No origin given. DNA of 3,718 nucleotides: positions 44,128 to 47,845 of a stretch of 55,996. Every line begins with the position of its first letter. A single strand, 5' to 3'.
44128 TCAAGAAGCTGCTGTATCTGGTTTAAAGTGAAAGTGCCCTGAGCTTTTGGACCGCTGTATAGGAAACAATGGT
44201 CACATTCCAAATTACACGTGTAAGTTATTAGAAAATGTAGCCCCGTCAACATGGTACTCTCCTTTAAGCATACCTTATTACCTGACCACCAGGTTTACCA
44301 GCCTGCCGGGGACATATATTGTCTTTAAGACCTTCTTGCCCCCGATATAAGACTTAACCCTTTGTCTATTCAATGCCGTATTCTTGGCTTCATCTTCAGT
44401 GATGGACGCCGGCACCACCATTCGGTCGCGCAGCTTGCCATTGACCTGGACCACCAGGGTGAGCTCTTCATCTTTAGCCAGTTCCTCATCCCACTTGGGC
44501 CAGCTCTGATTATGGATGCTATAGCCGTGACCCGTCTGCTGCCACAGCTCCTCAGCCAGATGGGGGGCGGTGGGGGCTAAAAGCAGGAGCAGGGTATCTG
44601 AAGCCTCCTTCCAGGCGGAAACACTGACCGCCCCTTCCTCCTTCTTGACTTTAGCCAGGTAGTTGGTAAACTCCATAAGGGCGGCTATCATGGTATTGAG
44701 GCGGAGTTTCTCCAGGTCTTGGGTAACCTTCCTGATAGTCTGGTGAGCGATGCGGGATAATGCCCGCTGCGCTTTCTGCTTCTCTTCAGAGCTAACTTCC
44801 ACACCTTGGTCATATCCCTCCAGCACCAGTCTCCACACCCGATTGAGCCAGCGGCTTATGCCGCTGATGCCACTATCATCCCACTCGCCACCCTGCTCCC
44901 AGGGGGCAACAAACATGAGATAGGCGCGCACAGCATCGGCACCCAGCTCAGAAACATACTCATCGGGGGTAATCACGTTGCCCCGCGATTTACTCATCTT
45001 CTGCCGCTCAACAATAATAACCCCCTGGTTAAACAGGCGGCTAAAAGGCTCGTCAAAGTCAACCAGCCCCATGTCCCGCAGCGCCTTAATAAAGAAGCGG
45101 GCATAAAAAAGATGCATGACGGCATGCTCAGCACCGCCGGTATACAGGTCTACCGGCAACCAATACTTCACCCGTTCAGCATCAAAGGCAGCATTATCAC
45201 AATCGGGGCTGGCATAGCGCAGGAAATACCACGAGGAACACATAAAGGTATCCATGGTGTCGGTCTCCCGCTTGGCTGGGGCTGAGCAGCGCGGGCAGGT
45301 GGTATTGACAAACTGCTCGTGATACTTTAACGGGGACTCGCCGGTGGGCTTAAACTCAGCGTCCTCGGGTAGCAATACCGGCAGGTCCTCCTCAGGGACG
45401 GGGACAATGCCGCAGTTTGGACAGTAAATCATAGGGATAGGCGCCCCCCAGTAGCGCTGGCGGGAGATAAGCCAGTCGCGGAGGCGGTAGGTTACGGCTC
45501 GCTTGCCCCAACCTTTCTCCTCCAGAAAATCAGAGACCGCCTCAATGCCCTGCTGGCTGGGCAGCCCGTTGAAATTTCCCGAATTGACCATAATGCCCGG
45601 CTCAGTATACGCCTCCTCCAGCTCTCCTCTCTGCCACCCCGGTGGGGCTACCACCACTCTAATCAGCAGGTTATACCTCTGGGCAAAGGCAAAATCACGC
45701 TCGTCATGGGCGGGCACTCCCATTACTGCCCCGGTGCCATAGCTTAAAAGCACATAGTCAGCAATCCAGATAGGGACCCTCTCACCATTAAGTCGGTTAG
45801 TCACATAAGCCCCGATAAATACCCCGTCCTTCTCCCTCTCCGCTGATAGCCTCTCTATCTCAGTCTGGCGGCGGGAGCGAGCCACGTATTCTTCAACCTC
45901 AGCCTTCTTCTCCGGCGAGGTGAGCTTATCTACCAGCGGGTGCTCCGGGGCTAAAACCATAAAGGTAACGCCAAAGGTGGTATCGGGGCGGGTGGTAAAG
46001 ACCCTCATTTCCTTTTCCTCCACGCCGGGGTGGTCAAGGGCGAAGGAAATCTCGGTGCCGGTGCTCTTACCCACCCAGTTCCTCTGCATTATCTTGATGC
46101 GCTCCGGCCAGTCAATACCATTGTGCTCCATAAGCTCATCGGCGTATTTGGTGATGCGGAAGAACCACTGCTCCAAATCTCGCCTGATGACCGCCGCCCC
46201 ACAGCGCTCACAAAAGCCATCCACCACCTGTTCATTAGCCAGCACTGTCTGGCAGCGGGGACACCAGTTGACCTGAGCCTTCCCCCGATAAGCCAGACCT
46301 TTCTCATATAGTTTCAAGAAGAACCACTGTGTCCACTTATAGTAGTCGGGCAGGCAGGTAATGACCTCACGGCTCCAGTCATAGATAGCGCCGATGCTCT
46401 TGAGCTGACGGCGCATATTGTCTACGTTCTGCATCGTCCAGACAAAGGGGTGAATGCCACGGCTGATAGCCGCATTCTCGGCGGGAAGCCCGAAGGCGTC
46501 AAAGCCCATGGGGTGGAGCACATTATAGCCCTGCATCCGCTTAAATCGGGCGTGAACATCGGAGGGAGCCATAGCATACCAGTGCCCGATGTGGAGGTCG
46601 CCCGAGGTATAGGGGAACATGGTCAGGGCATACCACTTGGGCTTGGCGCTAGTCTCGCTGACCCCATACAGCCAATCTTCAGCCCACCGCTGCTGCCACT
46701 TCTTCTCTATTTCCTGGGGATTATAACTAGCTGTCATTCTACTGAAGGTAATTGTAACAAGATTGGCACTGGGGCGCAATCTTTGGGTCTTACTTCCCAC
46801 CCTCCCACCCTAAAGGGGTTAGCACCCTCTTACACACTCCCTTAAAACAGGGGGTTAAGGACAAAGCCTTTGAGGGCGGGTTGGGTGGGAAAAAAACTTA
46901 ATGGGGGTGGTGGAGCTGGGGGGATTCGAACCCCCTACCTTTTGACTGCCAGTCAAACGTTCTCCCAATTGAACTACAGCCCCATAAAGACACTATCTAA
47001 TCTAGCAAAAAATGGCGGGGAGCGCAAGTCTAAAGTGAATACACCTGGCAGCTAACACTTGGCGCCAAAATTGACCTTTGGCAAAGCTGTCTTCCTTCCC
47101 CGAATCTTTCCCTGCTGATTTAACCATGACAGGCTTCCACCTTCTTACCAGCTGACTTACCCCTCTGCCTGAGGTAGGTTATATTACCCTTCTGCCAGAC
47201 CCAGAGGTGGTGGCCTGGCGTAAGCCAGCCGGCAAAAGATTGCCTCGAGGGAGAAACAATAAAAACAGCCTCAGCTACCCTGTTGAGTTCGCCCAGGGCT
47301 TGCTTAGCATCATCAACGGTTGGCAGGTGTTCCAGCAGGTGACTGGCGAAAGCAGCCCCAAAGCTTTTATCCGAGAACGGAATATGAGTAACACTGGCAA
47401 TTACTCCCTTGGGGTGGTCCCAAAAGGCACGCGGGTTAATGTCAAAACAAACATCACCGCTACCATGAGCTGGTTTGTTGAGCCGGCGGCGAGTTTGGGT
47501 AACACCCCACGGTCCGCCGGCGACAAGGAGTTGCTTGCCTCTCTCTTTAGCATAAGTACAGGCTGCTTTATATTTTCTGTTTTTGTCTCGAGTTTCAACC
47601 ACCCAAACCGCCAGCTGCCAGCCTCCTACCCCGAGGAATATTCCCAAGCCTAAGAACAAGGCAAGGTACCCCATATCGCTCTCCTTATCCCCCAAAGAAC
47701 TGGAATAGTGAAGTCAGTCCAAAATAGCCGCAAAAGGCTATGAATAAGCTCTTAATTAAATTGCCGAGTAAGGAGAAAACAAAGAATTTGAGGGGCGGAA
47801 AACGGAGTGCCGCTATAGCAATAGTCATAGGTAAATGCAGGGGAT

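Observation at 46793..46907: G-type unit: about 100-nt MITE-like element bounded by inverted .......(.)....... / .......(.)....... arms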

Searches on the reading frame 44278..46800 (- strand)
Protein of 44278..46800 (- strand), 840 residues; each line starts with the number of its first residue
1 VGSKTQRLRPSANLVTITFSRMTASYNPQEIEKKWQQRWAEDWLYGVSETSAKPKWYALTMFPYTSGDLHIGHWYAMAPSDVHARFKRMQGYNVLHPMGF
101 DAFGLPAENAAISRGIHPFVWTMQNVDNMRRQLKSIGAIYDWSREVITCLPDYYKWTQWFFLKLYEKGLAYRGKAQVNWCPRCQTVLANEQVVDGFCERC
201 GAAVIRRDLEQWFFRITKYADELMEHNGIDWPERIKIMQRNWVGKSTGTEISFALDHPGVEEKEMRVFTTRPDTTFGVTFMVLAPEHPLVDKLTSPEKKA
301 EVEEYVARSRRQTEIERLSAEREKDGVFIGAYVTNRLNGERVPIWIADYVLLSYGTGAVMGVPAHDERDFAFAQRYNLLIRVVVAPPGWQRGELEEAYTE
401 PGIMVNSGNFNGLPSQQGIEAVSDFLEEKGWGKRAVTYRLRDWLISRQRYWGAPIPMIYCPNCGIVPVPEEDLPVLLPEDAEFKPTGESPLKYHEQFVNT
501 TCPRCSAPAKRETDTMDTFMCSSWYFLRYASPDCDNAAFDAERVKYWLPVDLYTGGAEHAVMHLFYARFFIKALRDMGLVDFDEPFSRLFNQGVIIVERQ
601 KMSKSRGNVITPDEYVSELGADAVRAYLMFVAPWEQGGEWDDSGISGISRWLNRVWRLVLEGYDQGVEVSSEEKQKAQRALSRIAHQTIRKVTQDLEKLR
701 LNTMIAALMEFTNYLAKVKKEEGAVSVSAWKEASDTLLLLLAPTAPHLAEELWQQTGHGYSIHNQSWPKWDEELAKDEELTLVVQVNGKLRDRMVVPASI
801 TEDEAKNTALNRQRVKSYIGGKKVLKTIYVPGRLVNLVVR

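Call 10: search_protein_families(library=pfam, proteins=[window:44278-46800:-])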
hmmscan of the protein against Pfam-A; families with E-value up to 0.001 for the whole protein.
window:44278-46800:- (840 aa): 5 families
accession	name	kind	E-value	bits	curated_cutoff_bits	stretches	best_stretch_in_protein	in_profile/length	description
PF13603.12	tRNA-synt_1_2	-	4.1e-68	229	25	1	240-426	1-184/185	Leucyl-tRNA synthetase, editing domain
PF00133.28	tRNA-synt_1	-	5.1e-50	170.9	22.7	2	34-231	1-212/414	tRNA synthetases class I (I, L, M and V)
PF09334.17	tRNA-synt_1g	-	4.7e-35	121.5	20.1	2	60-203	5-145/391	tRNA synthetases class I (M)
PF08264.19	Anticodon_1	-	2.3e-25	89.7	25.1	1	681-802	4-144/148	Anticodon-binding domain of tRNA ligase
PF01406.26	tRNA-synt_1e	-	1.6e-05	24.9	27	0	585-630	236-282/301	tRNA synthetases class I (C) catalytic domain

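Call 20: find_homologous_proteins(query=window:44278-46737:-, max_evalue=1e-100)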
Query window:44278-46737:- (819 aa): 8000 proteins with E <= 1e-100 among 8000 candidates; the best 120 are listed.
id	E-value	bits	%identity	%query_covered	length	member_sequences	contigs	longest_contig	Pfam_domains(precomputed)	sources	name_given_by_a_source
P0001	0.0e+0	1937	100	100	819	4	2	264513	PF09334.18,PF01406.26,PF08264.20,PF13603.13,PF00133.29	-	-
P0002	0.0e+0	1803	92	100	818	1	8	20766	PF09334.18,PF01406.26,PF08264.20,PF13603.13,PF00133.29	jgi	jgi:leucyl-tRNA synthetase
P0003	0.0e+0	1800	92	100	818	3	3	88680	PF09334.18,PF01406.26,PF08264.20,PF13603.13,PF00133.29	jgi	-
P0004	0.0e+0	1766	91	100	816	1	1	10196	PF09334.18,PF08264.20,PF13603.13,PF00133.29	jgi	-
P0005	0.0e+0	1759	90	100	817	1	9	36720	PF09334.18,PF08264.20,PF13603.13,PF00133.29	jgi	jgi:leucyl-tRNA synthetase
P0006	0.0e+0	1727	88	100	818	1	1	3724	PF09334.18,PF08264.20,PF13603.13,PF00133.29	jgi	-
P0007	0.0e+0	1719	89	100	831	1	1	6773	PF09334.18,PF08264.20,PF13603.13,PF00133.29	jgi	-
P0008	0.0e+0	1717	88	100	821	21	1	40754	PF09334.18,PF01406.26,PF08264.20,PF13603.13,PF00133.29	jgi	-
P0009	0.0e+0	1714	89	100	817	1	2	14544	PF09334.18,PF01406.26,PF08264.20,PF13603.13,PF00133.29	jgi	-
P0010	0.0e+0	1709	87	100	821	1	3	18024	PF09334.18,PF08264.20,PF13603.13,PF00133.29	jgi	jgi:leucyl-tRNA synthetase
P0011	0.0e+0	1707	87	100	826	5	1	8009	PF09334.18,PF08264.20,PF13603.13,PF00133.29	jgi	-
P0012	0.0e+0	1707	88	100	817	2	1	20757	PF09334.18,PF08264.20,PF13603.13,PF00133.29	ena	-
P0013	0.0e+0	1704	87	100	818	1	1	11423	PF09334.18,PF01406.26,PF08264.20,PF13603.13,PF00133.29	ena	-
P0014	0.0e+0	1704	87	100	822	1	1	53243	PF09334.18,PF01406.26,PF08264.20,PF13603.13,PF00133.29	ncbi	-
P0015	0.0e+0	1704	87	100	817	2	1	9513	PF09334.18,PF08264.20,PF13603.13,PF00133.29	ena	-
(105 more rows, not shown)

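Call 21: find_encoding_contigs(protein=P0003, flank=3000, max_places=3)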
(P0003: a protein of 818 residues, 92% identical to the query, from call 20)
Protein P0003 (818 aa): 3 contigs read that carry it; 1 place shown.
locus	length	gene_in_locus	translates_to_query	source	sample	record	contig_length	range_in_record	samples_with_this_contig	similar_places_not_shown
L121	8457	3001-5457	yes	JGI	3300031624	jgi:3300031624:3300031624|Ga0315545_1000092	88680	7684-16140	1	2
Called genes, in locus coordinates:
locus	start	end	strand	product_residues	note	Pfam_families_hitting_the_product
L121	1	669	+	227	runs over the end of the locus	PF09335:VTT_dom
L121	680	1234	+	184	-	PF08241:Methyltransf_11 (weak)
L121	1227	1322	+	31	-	-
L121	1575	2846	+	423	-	PF04055:Radical_SAM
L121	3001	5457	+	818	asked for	PF00133:tRNA-synt_1, PF01406:tRNA-synt_1e (faint), PF09334:tRNA-synt_1g, PF13603:tRNA-synt_1_2, PF00133:tRNA-synt_1, PF09334:tRNA-synt_1g (weak), PF08264:Anticodon_1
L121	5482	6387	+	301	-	PF04055:Radical_SAM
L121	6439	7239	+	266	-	PF03446:NAD_binding_2 (weak), PF03807:F420_oxidored, PF14748:P5CR_dimer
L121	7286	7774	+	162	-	PF02674:Colicin_V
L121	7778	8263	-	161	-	PF01467:CTP_transf_like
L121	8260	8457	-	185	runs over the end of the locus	PF03602:Cons_hypoth95, PF05175:MTS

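Call 22: find_encoding_contigs(protein=P0005, flank=3000, max_places=3)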
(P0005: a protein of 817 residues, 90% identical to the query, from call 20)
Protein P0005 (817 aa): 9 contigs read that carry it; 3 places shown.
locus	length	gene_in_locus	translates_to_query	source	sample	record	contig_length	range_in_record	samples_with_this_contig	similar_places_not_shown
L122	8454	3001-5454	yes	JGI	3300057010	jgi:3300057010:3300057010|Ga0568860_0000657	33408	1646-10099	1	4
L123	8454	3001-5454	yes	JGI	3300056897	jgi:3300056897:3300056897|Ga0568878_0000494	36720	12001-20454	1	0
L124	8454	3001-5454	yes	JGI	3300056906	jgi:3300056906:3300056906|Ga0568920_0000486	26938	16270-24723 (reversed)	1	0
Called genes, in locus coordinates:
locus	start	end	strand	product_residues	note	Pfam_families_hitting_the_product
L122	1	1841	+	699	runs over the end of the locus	PF04879:Molybdop_Fe4S4, PF00384:Molybdopterin, PF01568:Molydop_binding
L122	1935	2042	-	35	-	-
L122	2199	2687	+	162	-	PF01381:HTH_3 (faint), PF13384:HTH_23 (faint), PF13518:HTH_28 (faint), PF12728:HTH_17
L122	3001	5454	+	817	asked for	PF00133:tRNA-synt_1, PF09334:tRNA-synt_1g, PF13603:tRNA-synt_1_2, PF00133:tRNA-synt_1, PF09334:tRNA-synt_1g (weak), PF08264:Anticodon_1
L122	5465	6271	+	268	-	PF03446:NAD_binding_2 (weak), PF03807:F420_oxidored, PF14748:P5CR_dimer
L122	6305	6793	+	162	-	PF02674:Colicin_V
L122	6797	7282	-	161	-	PF01467:CTP_transf_like, PF08218:Citrate_ly_lig (weak)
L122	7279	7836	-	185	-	PF03602:Cons_hypoth95, PF05175:MTS (weak)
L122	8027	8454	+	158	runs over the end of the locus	PF00507:Oxidored_q4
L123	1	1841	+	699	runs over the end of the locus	PF04879:Molybdop_Fe4S4, PF00384:Molybdopterin, PF01568:Molydop_binding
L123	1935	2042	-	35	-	-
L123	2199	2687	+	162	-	PF01381:HTH_3 (faint), PF13384:HTH_23 (faint), PF13518:HTH_28 (faint), PF12728:HTH_17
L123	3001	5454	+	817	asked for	PF00133:tRNA-synt_1, PF09334:tRNA-synt_1g, PF13603:tRNA-synt_1_2, PF00133:tRNA-synt_1, PF09334:tRNA-synt_1g (weak), PF08264:Anticodon_1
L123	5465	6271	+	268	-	PF03446:NAD_binding_2 (weak), PF03807:F420_oxidored, PF14748:P5CR_dimer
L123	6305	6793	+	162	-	PF02674:Colicin_V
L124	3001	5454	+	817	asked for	PF00133:tRNA-synt_1, PF09334:tRNA-synt_1g, PF13603:tRNA-synt_1_2, PF00133:tRNA-synt_1, PF09334:tRNA-synt_1g (weak), PF08264:Anticodon_1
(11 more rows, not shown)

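Call 23: find_encoding_contigs(protein=P0008, flank=3000, max_places=2)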
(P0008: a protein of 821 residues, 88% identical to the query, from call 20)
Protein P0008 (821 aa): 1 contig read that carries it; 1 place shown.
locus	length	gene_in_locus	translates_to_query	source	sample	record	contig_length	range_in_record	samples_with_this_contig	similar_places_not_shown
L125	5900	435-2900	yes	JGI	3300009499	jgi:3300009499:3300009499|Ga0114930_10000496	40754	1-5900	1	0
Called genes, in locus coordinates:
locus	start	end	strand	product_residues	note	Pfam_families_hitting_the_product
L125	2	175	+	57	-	?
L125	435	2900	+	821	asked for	PF00133:tRNA-synt_1, PF01406:tRNA-synt_1e (faint), PF09334:tRNA-synt_1g, PF13603:tRNA-synt_1_2, PF00133:tRNA-synt_1, PF09334:tRNA-synt_1g (weak), PF08264:Anticodon_1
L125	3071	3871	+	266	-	PF03446:NAD_binding_2 (weak), PF03807:F420_oxidored, PF14748:P5CR_dimer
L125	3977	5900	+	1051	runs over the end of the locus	PF25852:DUF6242_C (faint), PF15902:Sortilin-Vps10 (weak)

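Call 24: find_encoding_contigs(protein=P0014, flank=3000, max_places=2)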
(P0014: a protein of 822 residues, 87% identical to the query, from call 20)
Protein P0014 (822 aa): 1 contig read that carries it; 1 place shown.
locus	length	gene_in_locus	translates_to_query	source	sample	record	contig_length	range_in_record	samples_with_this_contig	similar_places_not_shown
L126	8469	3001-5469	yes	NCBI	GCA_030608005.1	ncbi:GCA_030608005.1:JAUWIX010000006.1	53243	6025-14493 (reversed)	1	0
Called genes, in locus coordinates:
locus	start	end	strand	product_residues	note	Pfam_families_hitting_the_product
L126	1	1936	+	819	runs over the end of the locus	PF02861:Clp_N, PF13191:AAA_16 (weak), PF23569:NBD_SMAX1, PF00004:AAA, PF17871:AAA_lid_9, PF07724:AAA_2, PF07728:AAA_5, PF10431:ClpB_D2-small, +8 more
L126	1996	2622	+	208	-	-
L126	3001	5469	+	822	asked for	PF00133:tRNA-synt_1, PF01406:tRNA-synt_1e (faint), PF09334:tRNA-synt_1g, PF13603:tRNA-synt_1_2, PF00133:tRNA-synt_1, PF09334:tRNA-synt_1g (weak), PF08264:Anticodon_1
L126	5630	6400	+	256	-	PF03807:F420_oxidored, PF14748:P5CR_dimer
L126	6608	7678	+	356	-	PF25917:BSH_RND (weak), PF25919:BSH_CusB (weak), PF25973:BSH_CzcB (weak), PF25984:BSH_YknX (weak), PF25990:Beta-barrel_YknX, PF25967:RND-MFP_C, PF25975:CzcB_C, PF25989:YknX_C (weak), +1 more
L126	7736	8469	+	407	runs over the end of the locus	PF12704:MacB_PCD, PF02687:FtsX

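Call 28: find_related_loci(query=window:44278-46737:-, collection=metagenome_contigs, flank=10000)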
Query window:44278-46737:- (819 aa) in metagenome_contigs; peptide patterns used: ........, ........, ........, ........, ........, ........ (x = any residue, [..] = any of these).
600 stretches matched a pattern (row limit reached: there are more); 556 encode a relative of the query (tblastn E <= 1e-3); the best 80 are kept; 80 distinct loci.
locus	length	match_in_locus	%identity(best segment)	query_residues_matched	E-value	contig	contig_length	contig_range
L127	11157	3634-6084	89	1-819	0e+0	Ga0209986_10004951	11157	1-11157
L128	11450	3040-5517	85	1-819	0e+0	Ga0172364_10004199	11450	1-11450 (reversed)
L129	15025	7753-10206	85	1-819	0e+0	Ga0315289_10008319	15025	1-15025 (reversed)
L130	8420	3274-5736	83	1-819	0e+0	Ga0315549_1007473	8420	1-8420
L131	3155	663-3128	84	1-819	0e+0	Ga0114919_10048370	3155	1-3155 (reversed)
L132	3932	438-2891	84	1-819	0e+0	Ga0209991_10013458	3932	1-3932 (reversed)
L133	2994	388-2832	83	1-819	0e+0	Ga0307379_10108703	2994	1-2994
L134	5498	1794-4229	83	1-817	0e+0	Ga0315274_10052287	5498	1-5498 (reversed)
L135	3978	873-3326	84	1-819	0e+0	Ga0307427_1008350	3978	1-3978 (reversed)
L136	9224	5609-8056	82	1-818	0e+0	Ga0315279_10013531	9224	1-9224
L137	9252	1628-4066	80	1-818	0e+0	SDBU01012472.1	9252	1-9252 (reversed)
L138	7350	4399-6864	81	1-819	0e+0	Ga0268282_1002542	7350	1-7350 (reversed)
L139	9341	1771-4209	81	5-819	0e+0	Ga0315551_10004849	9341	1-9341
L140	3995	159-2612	80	1-819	0e+0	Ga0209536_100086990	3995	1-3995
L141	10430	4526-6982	81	1-819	0e+0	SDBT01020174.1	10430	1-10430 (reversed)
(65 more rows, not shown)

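Call 64: find_encoding_contigs(protein=P0002, flank=2500, max_places=3)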
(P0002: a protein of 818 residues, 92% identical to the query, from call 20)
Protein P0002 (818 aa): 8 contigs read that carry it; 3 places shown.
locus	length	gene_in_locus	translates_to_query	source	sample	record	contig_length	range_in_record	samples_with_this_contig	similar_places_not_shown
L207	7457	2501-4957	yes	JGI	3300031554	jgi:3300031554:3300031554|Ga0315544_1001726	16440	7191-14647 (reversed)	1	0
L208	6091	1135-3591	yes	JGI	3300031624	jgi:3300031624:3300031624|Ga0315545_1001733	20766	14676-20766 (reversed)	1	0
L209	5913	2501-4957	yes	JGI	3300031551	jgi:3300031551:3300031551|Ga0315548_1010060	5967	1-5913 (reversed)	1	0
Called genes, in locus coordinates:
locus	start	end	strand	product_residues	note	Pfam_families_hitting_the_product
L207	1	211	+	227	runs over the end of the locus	PF09335:VTT_dom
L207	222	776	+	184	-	PF08241:Methyltransf_11 (weak)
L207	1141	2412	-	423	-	PF04055:Radical_SAM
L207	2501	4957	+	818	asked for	PF00133:tRNA-synt_1, PF01406:tRNA-synt_1e (faint), PF09334:tRNA-synt_1g, PF13603:tRNA-synt_1_2, PF00133:tRNA-synt_1, PF09334:tRNA-synt_1g (weak), PF08264:Anticodon_1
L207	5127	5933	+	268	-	PF03446:NAD_binding_2 (weak), PF03807:F420_oxidored, PF14748:P5CR_dimer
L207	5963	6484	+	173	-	PF02674:Colicin_V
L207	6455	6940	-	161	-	PF01467:CTP_transf_like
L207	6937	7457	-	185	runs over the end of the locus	PF03602:Cons_hypoth95, PF05175:MTS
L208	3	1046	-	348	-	?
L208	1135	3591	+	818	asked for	PF00133:tRNA-synt_1, PF01406:tRNA-synt_1e (faint), PF09334:tRNA-synt_1g, PF13603:tRNA-synt_1_2, PF00133:tRNA-synt_1, PF09334:tRNA-synt_1g (weak), PF08264:Anticodon_1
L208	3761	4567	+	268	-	PF03446:NAD_binding_2 (weak), PF03807:F420_oxidored, PF14748:P5CR_dimer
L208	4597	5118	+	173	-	PF02674:Colicin_V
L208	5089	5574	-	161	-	PF01467:CTP_transf_like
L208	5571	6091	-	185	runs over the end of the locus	PF03602:Cons_hypoth95, PF05175:MTS (weak)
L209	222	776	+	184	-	PF08241:Methyltransf_11 (weak)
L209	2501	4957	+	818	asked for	PF00133:tRNA-synt_1, PF01406:tRNA-synt_1e (faint), PF09334:tRNA-synt_1g, PF13603:tRNA-synt_1_2, PF00133:tRNA-synt_1, PF09334:tRNA-synt_1g (weak), PF08264:Anticodon_1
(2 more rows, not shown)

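Call 65: find_encoding_contigs(protein=P0004, flank=2500, max_places=2)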
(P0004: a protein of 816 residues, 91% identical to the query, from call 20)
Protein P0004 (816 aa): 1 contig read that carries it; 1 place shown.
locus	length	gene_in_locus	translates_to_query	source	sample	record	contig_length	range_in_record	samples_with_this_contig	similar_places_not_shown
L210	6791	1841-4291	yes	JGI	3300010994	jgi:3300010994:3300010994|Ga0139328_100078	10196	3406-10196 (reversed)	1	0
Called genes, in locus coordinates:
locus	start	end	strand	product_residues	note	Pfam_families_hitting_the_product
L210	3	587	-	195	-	?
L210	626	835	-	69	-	PF03459:TOBE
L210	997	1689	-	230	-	-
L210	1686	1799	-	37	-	-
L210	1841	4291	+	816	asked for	PF00133:tRNA-synt_1, PF09334:tRNA-synt_1g, PF13603:tRNA-synt_1_2, PF00133:tRNA-synt_1, PF09334:tRNA-synt_1g (weak), PF08264:Anticodon_1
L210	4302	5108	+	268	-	PF03446:NAD_binding_2 (weak), PF03807:F420_oxidored, PF14748:P5CR_dimer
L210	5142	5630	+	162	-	PF02674:Colicin_V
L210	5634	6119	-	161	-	PF01467:CTP_transf_like, PF08218:Citrate_ly_lig (weak)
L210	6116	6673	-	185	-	PF03602:Cons_hypoth95, PF05175:MTS (weak)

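Call 66: find_encoding_contigs(protein=P0009, flank=2500, max_places=2)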
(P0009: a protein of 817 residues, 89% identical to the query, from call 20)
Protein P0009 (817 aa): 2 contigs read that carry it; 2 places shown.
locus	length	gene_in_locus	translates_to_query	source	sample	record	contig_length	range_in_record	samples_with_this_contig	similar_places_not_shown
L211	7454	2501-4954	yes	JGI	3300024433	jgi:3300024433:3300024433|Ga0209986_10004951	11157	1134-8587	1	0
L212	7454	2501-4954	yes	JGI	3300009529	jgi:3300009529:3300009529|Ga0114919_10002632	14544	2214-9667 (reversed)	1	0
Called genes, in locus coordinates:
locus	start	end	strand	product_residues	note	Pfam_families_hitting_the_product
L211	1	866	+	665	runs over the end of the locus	?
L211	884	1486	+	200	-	-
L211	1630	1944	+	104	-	PF15970:HicB-like_2 (weak), PF15919:HicB_lk_antitox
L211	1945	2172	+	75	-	PF07927:HicA_toxin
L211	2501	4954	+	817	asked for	PF00133:tRNA-synt_1, PF01406:tRNA-synt_1e (faint), PF09334:tRNA-synt_1g, PF13603:tRNA-synt_1_2, PF00133:tRNA-synt_1, PF09334:tRNA-synt_1g (weak), PF08264:Anticodon_1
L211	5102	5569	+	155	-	-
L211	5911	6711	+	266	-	PF03446:NAD_binding_2 (weak), PF03807:F420_oxidored, PF14748:P5CR_dimer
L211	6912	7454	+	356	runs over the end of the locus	PF00364:Biotin_lipoyl (faint), PF25917:BSH_RND, PF25919:BSH_CusB, PF25973:BSH_CzcB, PF25984:BSH_YknX (weak), PF25990:Beta-barrel_YknX, PF25967:RND-MFP_C (weak), PF25975:CzcB_C (weak)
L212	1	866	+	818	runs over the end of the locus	PF02861:Clp_N, PF00004:AAA, PF13191:AAA_16 (weak), PF23569:NBD_SMAX1, PF17871:AAA_lid_9, PF07724:AAA_2, PF07728:AAA_5, PF10431:ClpB_D2-small, +8 more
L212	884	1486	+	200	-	-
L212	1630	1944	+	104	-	PF15970:HicB-like_2 (weak), PF15919:HicB_lk_antitox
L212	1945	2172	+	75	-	PF07927:HicA_toxin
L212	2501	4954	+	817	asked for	PF00133:tRNA-synt_1, PF01406:tRNA-synt_1e (faint), PF09334:tRNA-synt_1g, PF13603:tRNA-synt_1_2, PF00133:tRNA-synt_1, PF09334:tRNA-synt_1g (weak), PF08264:Anticodon_1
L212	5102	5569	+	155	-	-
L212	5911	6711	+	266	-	PF03446:NAD_binding_2 (weak), PF03807:F420_oxidored, PF14748:P5CR_dimer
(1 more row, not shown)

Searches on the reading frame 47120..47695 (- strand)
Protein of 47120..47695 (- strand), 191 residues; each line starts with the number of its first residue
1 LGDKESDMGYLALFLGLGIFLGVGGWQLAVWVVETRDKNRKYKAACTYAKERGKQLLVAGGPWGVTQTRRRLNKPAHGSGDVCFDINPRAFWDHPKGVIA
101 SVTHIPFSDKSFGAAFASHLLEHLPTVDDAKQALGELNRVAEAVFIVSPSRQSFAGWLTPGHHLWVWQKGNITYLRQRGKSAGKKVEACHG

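Call 10: search_protein_families(library=pfam, proteins=[window:47120-47695:-])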
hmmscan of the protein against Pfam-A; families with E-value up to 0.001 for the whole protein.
window:47120-47695:- (191 aa): 1 family
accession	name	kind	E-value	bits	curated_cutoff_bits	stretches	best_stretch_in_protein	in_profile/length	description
PF08241.18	Methyltransf_11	-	1.9e-06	28.9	21.2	1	98-141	47-87/95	Methyltransferase domain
